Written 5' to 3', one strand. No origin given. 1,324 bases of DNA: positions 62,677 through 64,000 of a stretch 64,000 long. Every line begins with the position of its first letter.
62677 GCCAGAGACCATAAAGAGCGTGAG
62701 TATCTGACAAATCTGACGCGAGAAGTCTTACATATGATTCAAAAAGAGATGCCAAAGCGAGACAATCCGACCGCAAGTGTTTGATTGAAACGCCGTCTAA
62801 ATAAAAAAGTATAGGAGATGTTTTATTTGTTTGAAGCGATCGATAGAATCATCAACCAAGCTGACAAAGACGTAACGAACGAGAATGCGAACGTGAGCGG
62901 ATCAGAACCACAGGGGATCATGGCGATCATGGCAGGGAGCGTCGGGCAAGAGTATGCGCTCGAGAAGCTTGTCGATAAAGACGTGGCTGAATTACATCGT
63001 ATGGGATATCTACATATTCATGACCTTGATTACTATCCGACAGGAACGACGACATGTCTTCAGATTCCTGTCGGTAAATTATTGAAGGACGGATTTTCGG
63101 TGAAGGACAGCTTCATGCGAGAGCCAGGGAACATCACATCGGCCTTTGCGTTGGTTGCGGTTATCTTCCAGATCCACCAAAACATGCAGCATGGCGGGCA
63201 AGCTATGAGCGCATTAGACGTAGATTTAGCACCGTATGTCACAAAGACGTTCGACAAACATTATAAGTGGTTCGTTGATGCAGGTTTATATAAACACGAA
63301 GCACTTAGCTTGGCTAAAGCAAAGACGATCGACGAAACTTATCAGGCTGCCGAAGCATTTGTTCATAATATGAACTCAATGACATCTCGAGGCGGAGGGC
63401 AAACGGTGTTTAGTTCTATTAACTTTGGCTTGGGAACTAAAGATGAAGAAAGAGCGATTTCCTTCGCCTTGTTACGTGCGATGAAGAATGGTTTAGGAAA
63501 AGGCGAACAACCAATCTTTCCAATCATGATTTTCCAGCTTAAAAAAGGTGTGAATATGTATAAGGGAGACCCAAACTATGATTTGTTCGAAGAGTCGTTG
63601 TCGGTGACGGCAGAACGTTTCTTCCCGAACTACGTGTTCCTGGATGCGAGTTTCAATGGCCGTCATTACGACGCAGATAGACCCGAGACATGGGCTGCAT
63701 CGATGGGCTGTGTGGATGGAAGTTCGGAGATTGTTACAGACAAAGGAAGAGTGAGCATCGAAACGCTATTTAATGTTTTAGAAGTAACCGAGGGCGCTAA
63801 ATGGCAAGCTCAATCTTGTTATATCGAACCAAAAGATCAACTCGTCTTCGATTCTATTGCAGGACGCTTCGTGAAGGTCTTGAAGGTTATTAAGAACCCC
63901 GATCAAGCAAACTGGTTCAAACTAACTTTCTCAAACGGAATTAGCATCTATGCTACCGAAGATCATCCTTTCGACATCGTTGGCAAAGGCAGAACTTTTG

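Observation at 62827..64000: nrdD carries an intein inserted at the conserved MGC active-site motif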

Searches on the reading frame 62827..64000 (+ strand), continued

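Call 10: find_homologous_proteins(query=window:62827-64000:+)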
Query window:62827-64000:+ (391 aa): 444 proteins with E <= 0.001 among 2631 candidates; the best 120 are listed.
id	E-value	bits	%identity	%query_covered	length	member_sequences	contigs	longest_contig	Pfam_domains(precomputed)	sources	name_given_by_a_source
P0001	1.0e-170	586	84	79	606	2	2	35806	PF13597.12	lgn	-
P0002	2.0e-169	581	83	79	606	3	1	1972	PF13597.12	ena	-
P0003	2.5e-169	581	83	79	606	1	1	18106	PF13597.12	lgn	-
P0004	2.6e-130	453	65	79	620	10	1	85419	PF13597.12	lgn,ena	-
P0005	4.9e-92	327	51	75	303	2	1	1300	PF13597.12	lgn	-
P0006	1.7e-91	325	45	98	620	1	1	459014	PF01228.27,PF13597.12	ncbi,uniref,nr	ncbi:anaerobic ribonucleoside triphosphate reductase [Sporosarcina sp. HYO08]|uniref:anaerobic ribon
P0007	3.2e-91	324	53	75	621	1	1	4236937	PF01228.27,PF13597.12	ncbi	ncbi:anaerobic ribonucleoside triphosphate reductase [Schinkia sp. CFF1]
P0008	3.8e-91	324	53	75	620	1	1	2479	PF01228.27,PF13597.12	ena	-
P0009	5.1e-91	323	50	80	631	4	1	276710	PF01228.27,PF13597.12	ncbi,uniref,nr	ncbi:anaerobic ribonucleoside triphosphate reductase [Neobacillus sp.]|uniref:anaerobic ribonucleosi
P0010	5.2e-91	323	50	75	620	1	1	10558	PF01228.27,PF13597.12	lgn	-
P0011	5.5e-91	323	51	75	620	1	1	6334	PF01228.27,PF13597.12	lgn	-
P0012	7.4e-91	323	50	79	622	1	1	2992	PF11230.14,PF01228.27,PF13597.12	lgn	-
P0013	9.6e-91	322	52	74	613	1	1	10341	PF01228.27,PF13597.12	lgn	-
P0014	1.4e-90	322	50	75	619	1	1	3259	PF11230.14,PF01228.27,PF13597.12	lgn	-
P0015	2.2e-90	321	51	75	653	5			PF11230.14,PF01228.27,PF13597.12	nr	nr:anaerobic ribonucleoside triphosphate reductase [Paraliobacillus salinarum]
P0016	3.1e-90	321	53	75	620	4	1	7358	PF01228.27,PF13597.12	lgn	-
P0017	8.3e-90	319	49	75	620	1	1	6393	PF01228.27,PF13597.12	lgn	-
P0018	8.4e-90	319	50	75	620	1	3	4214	PF01228.27,PF13597.12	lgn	-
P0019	9.7e-90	319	51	75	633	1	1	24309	PF11230.14,PF01228.27,PF13597.12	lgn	-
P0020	1.0e-89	319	51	75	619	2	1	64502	PF11230.14,PF01228.27,PF13597.12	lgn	-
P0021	1.8e-89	318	52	75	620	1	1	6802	PF01228.27,PF13597.12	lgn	-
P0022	2.1e-89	318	51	75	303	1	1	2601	PF13597.12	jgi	jgi:ribonucleoside-triphosphate reductase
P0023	2.2e-89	318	52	75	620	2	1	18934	PF01228.27,PF13597.12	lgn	-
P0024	4.8e-89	317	53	75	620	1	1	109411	PF01228.27,PF13597.12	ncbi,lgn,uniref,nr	ncbi:anaerobic ribonucleoside triphosphate reductase [Mesobacillus stamsii]|uniref:Ribonucleoside-tr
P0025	4.8e-89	317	53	75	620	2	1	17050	PF11230.14,PF01228.27,PF13597.12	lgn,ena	-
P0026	4.9e-89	317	51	75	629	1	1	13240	PF01228.27,PF13597.12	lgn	-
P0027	6.7e-89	316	53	75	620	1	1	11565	PF11230.14,PF01228.27,PF13597.12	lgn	-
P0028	7.3e-89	316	50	80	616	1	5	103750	PF01228.27,PF13597.12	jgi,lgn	jgi:ribonucleoside-triphosphate reductase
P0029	1.1e-88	316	52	75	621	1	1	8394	PF01228.27,PF13597.12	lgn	-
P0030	1.9e-88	315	50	75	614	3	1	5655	PF11230.14,PF01228.27,PF13597.12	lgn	-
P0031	3.4e-88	314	50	75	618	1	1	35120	PF11230.14,PF01228.27,PF13597.12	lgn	-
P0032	3.9e-88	314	52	74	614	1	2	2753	PF01228.27,PF13597.12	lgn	-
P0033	5.2e-88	313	50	75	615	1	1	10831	PF11230.14,PF01228.27,PF13597.12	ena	-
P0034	6.1e-88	313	52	75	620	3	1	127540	PF01228.27,PF13597.12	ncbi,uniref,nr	ncbi:anaerobic ribonucleoside triphosphate reductase [Mesobacillus subterraneus]|uniref:Ribonucleosi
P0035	1.4e-87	312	49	75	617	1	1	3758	PF11230.14,PF01228.27,PF13597.12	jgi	jgi:ribonucleoside-triphosphate reductase (formate)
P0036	1.8e-87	312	50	75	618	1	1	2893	PF11230.14,PF01228.27,PF13597.12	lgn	-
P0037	1.8e-87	312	50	75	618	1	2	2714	PF11230.14,PF01228.27,PF13597.12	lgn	-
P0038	1.9e-87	311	50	75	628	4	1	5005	PF01228.27,PF13597.12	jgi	jgi:ribonucleoside-triphosphate reductase (formate)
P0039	2.4e-87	311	51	74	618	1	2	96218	PF01228.27,PF13597.12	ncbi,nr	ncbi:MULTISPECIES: anaerobic ribonucleoside triphosphate reductase [Bacillus]|nr:anaerobic ribonucle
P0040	2.5e-87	311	51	74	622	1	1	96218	PF01228.27,PF13597.12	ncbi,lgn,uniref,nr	ncbi:Anaerobic ribonucleoside-triphosphate reductase [Bacillus rhizoplanae]|uniref:Anaerobic ribonuc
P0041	2.7e-87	311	49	75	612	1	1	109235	PF11230.14,PF01228.27,PF13597.12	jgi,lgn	jgi:ribonucleoside-triphosphate reductase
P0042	2.7e-87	311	51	75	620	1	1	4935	PF01228.27,PF13597.12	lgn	-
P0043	3.4e-87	311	50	75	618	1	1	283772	PF11230.14,PF01228.27,PF13597.12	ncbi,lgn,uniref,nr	ncbi:anaerobic ribonucleoside triphosphate reductase [Bacillus sp. EB106-08-02-XG196]|uniref:anaerob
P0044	4.2e-87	310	49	75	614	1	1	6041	PF11230.14,PF01228.27,PF13597.12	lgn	-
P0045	4.5e-87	310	51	75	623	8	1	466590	PF01228.27,PF13597.12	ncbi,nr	ncbi:MAG: nrdD [Bacillales bacterium]|nr:nrdD [Bacillales bacterium]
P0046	6.3e-87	310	46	80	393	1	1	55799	PF13597.12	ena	-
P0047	6.4e-87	310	50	75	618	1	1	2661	PF11230.14,PF01228.27,PF13597.12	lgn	-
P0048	8.4e-87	309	49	75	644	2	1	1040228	PF01228.27,PF13597.12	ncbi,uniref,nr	ncbi:anaerobic ribonucleoside triphosphate reductase [Paraliobacillus ryukyuensis]|uniref:anaerobic 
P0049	9.5e-87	309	50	75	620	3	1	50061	PF01228.27,PF13597.12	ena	-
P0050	1.2e-86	309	50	75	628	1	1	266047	PF01228.27,PF13597.12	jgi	jgi:ribonucleoside-triphosphate reductase (formate)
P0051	1.3e-86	309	51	74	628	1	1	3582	PF01228.27,PF13597.12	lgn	-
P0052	1.4e-86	309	49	75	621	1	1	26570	PF01228.27,PF13597.12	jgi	jgi:ribonucleoside-triphosphate reductase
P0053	1.7e-86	308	42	95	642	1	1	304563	PF01228.27,PF13597.12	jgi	jgi:ribonucleoside-triphosphate reductase (formate)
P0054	1.8e-86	308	51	75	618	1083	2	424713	PF01228.27,PF13597.12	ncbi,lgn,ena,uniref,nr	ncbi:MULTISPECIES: anaerobic ribonucleoside triphosphate reductase [Bacillus cereus group]|uniref:an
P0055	1.9e-86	308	51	75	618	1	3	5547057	PF01228.27,PF13597.12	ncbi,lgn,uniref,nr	ncbi:anaerobic ribonucleoside triphosphate reductase [Bacillus wiedmannii]|uniref:anaerobic ribonucl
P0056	2.1e-86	308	47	80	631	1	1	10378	PF01228.27,PF13597.12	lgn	-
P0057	2.2e-86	308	48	75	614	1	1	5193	PF11230.14,PF01228.27,PF13597.12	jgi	jgi:ribonucleoside-triphosphate reductase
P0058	2.5e-86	308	50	74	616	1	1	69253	PF11230.14,PF13597.12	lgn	-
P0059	2.6e-86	308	49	75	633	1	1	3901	PF01228.27,PF13597.12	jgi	-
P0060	3.8e-86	307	46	80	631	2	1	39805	PF01228.27,PF13597.12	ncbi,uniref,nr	ncbi:anaerobic ribonucleoside triphosphate reductase [Neobacillus drentensis]|uniref:anaerobic ribon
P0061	4.9e-86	307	46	83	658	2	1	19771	PF01228.27,PF13597.12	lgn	-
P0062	6.0e-86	307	49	75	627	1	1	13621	PF11230.14,PF01228.27,PF13597.12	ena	-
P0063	6.1e-86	307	50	75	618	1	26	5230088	PF01228.27,PF13597.12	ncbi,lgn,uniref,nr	ncbi:anaerobic ribonucleoside triphosphate reductase [Bacillus anthracis]|uniref:anaerobic ribonucle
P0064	6.3e-86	306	50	75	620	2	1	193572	PF01228.27,PF13597.12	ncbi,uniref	ncbi:anaerobic ribonucleoside triphosphate reductase [Cytobacillus sp. Hz8]|uniref:anaerobic ribonuc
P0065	6.7e-86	306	50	75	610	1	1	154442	PF11230.14,PF01228.27,PF13597.12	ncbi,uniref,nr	ncbi:anaerobic ribonucleoside triphosphate reductase [Paenibacillus sp. Mc5Re-14]|uniref:anaerobic r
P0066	7.8e-86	306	50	75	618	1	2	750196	PF01228.27,PF13597.12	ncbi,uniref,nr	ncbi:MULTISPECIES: anaerobic ribonucleoside triphosphate reductase [unclassified Bacillus cereus gro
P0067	7.9e-86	306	49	75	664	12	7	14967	PF01228.27,PF13597.12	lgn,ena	-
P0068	1.2e-85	306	47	75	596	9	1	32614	PF11230.14,PF01228.27,PF13597.12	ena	-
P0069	1.4e-85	305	49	74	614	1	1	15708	PF01228.27,PF13597.12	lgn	-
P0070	1.7e-85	305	50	75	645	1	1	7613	PF11230.14,PF01228.27,PF13597.12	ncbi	-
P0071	1.9e-85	305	51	74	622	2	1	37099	PF01228.27,PF13597.12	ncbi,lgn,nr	ncbi:TPA: anaerobic ribonucleoside triphosphate reductase [Bacillus pseudomycoides]|nr:anaerobic rib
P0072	1.9e-85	305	43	95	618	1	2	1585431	PF01228.27,PF13597.12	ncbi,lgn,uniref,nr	ncbi:anaerobic ribonucleoside triphosphate reductase [Bacillus cereus]|uniref:anaerobic ribonucleosi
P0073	1.9e-85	305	50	75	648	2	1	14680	PF11230.14,PF01228.27,PF13597.12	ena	-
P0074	1.9e-85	305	50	75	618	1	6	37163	PF01228.27,PF13597.12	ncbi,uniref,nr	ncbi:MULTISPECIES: anaerobic ribonucleoside triphosphate reductase [Bacillus cereus group]|uniref:An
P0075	2.2e-85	305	51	75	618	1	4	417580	PF01228.27,PF13597.12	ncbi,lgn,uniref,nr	ncbi:anaerobic ribonucleoside-triphosphate reductase [Bacillus sp. RC55]|uniref:anaerobic ribonucleo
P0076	2.5e-85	305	42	98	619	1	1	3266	PF01228.27,PF13597.12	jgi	-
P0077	2.6e-85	304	43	95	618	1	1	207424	PF01228.27,PF13597.12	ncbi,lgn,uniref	ncbi:anaerobic ribonucleoside triphosphate reductase [Bacillus mycoides]|uniref:anaerobic ribonucleo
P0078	2.6e-85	304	50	75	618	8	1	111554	PF01228.27,PF13597.12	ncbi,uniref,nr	ncbi:anaerobic ribonucleoside-triphosphate reductase [Bacillus cereus]|uniref:anaerobic ribonucleosi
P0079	3.2e-85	304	51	75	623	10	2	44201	PF01228.27,PF13597.12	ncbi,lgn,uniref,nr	ncbi:anaerobic ribonucleoside triphosphate reductase [Bacillus mycoides]|uniref:anaerobic ribonucleo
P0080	3.2e-85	304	50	75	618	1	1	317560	PF01228.27,PF13597.12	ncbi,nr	ncbi:anaerobic ribonucleoside-triphosphate reductase [Bacillus anthracis]|nr:anaerobic ribonucleosid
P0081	3.8e-85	304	49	75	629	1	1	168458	PF01228.27,PF13597.12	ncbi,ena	-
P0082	3.8e-85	304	48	75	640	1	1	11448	PF11230.14,PF01228.27,PF13597.12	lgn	-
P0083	5.3e-85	303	49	75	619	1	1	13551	PF01228.27,PF13597.12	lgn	-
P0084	6.1e-85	303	50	75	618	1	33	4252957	PF01228.27,PF13597.12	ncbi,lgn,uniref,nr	ncbi:anaerobic ribonucleoside triphosphate reductase [Bacillus cytotoxicus]|uniref:Anaerobic ribonuc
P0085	6.2e-85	303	50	75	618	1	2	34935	PF01228.27,PF13597.12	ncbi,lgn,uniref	ncbi:anaerobic ribonucleoside triphosphate reductase [Bacillus cytotoxicus]|uniref:anaerobic ribonuc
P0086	6.2e-85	303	50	75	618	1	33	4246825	PF01228.27,PF13597.12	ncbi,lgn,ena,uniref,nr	ncbi:anaerobic ribonucleoside triphosphate reductase [Bacillus cytotoxicus]|uniref:Anaerobic ribonuc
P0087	6.5e-85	303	50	75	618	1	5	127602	PF01228.27,PF13597.12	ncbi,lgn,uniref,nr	ncbi:anaerobic ribonucleoside triphosphate reductase [Bacillus cytotoxicus]|uniref:anaerobic ribonuc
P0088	6.7e-85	303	47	77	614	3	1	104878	PF01228.27,PF13597.12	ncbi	ncbi:MAG: anaerobic ribonucleoside triphosphate reductase [Mycoplasmatales bacterium]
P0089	7.8e-85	303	49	75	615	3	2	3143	PF01228.27,PF13597.12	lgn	-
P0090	8.3e-85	303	48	75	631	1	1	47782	PF11230.14,PF01228.27,PF13597.12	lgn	-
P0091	8.9e-85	303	51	74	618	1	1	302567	PF01228.27,PF13597.12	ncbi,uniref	ncbi:anaerobic ribonucleoside triphosphate reductase [Bacillus sp. NPDC077411]|uniref:anaerobic ribo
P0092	8.9e-85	303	51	74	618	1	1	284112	PF01228.27,PF13597.12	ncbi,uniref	ncbi:anaerobic ribonucleoside triphosphate reductase [Bacillus sp. FJAT-51639]|uniref:Anaerobic ribo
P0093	1.2e-84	302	51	74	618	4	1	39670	PF01228.27,PF13597.12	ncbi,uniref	ncbi:anaerobic ribonucleoside triphosphate reductase [Bacillus sp. JJ864]|uniref:anaerobic ribonucle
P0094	1.2e-84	302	41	98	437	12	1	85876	PF13597.12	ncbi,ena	-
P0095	1.4e-84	302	48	75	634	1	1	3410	PF01228.27,PF13597.12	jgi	jgi:ribonucleoside-triphosphate reductase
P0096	1.9e-84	302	47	75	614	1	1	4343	PF01228.27,PF13597.12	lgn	-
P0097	2.2e-84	301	42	97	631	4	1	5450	PF01228.27,PF13597.12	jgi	jgi:ribonucleoside-triphosphate reductase (formate)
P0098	2.3e-84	301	50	74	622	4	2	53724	PF01228.27,PF13597.12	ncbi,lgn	-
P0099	2.7e-84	301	48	75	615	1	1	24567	PF11230.14,PF01228.27,PF13597.12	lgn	-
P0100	2.9e-84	301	49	75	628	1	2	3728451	PF01228.27,PF13597.12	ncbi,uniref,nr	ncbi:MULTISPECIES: anaerobic ribonucleoside triphosphate reductase [Paraliobacillus]|uniref:anaerobi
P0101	3.4e-84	301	49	75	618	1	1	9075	PF01228.27,PF13597.12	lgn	-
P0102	5.1e-84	300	49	75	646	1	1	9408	PF01228.27,PF13597.12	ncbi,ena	-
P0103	6.5e-84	300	47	74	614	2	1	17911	PF01228.27,PF13597.12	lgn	-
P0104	6.7e-84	300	49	75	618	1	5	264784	PF01228.27,PF13597.12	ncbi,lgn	ncbi:anaerobic ribonucleoside triphosphate reductase [Bacillus cytotoxicus]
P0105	6.7e-84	300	49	75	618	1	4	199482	PF01228.27,PF13597.12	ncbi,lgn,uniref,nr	ncbi:anaerobic ribonucleoside triphosphate reductase [Bacillus cytotoxicus]|uniref:anaerobic ribonuc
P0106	6.8e-84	300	46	80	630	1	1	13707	PF01228.27,PF13597.12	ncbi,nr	ncbi:MAG: anaerobic ribonucleoside triphosphate reductase [Bacillus sp. (in: Bacteria)]|nr:anaerobic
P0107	7.5e-84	300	49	75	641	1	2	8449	PF01228.27,PF13597.12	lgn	-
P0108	7.9e-84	300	47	74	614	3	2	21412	PF01228.27,PF13597.12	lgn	-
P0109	1.0e-83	299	49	75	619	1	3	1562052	PF01228.27,PF13597.12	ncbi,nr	ncbi:anaerobic ribonucleoside triphosphate reductase [Bacillus cereus]|nr:anaerobic ribonucleoside t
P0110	1.4e-83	299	48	75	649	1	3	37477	PF11230.14,PF01228.27,PF13597.12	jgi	jgi:ribonucleoside-triphosphate reductase (formate)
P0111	1.4e-83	299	47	75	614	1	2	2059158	PF01228.27,PF13597.12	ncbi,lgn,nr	ncbi:anaerobic ribonucleoside triphosphate reductase [Mollicutes bacterium LVI A0039]|nr:anaerobic r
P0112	1.4e-83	299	50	75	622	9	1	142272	PF01228.27,PF13597.12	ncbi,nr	ncbi:ribonucleoside-triphosphate reductase class III catalytic subunit [Bacillus sp. 491mf]|nr:ribon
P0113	1.6e-83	299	46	80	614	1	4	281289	PF01228.27,PF13597.12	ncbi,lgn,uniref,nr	ncbi:anaerobic ribonucleoside triphosphate reductase [Mesobacillus zeae]|uniref:Anaerobic ribonucleo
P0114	1.7e-83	298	50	75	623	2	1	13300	PF11230.14,PF01228.27,PF13597.12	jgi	-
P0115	2.3e-83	298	49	75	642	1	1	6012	PF01228.27,PF13597.12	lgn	-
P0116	2.4e-83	298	48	75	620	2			PF01228.27,PF13597.12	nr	nr:anaerobic ribonucleoside triphosphate reductase [Halolactibacillus halophilus]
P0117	2.5e-83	298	47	75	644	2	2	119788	PF11230.14,PF01228.27,PF13597.12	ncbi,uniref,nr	ncbi:ribonucleoside-triphosphate reductase [Paraliobacillus quinghaiensis]|uniref:Ribonucleoside-tri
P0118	2.7e-83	298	48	75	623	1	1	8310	PF01228.27,PF13597.12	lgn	-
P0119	3.2e-83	298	48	75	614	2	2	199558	PF01228.27,PF13597.12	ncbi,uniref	ncbi:anaerobic ribonucleoside triphosphate reductase [Niallia sp. 01092]|uniref:anaerobic ribonucleo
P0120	3.2e-83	298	49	75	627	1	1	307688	PF01228.27,PF13597.12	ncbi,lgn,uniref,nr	ncbi:ribonucleoside-triphosphate reductase class III catalytic subunit [Streptohalobacillus salinus]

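Call 11: get_annotated_region(hit=H1, flank=4000)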
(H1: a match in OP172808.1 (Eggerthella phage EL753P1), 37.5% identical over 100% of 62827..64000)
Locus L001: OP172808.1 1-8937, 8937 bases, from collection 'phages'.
description: Eggerthella phage EL753P1, complete genome.
organism: Eggerthella phage EL753P1 (NCBI taxid 2968630)
taxonomy: Viruses; Duplodnaviria; Heunggongvirae; Uroviricota; Caudoviricetes
host: Eggerthella lenta DA753; source: municipal sewage; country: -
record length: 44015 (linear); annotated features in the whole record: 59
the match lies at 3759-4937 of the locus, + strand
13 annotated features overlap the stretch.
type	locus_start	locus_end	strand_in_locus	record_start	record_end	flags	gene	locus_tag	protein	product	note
CDS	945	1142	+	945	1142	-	-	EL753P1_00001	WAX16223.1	hypothetical protein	-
CDS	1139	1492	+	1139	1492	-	-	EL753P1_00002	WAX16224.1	hypothetical protein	-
CDS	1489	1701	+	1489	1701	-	-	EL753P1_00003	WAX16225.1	hypothetical protein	-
CDS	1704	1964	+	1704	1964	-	-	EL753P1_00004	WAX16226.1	hypothetical protein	-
CDS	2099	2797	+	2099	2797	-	-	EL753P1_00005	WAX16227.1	hypothetical protein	-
CDS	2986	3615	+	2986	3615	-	-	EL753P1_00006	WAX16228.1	hypothetical protein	-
CDS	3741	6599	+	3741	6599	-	nrdD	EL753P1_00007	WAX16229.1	anaerobic ribonucleoside-triphosphate reductase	-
CDS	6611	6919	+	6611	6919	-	-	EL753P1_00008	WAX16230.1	hypothetical protein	-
CDS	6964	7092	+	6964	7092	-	-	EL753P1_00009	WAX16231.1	hypothetical protein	-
CDS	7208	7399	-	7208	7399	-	-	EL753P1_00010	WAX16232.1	hypothetical protein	-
CDS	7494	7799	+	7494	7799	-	-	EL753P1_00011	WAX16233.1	hypothetical protein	-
CDS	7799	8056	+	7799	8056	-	-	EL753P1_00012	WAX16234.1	hypothetical protein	-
CDS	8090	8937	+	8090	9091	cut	-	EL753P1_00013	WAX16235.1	hypothetical protein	-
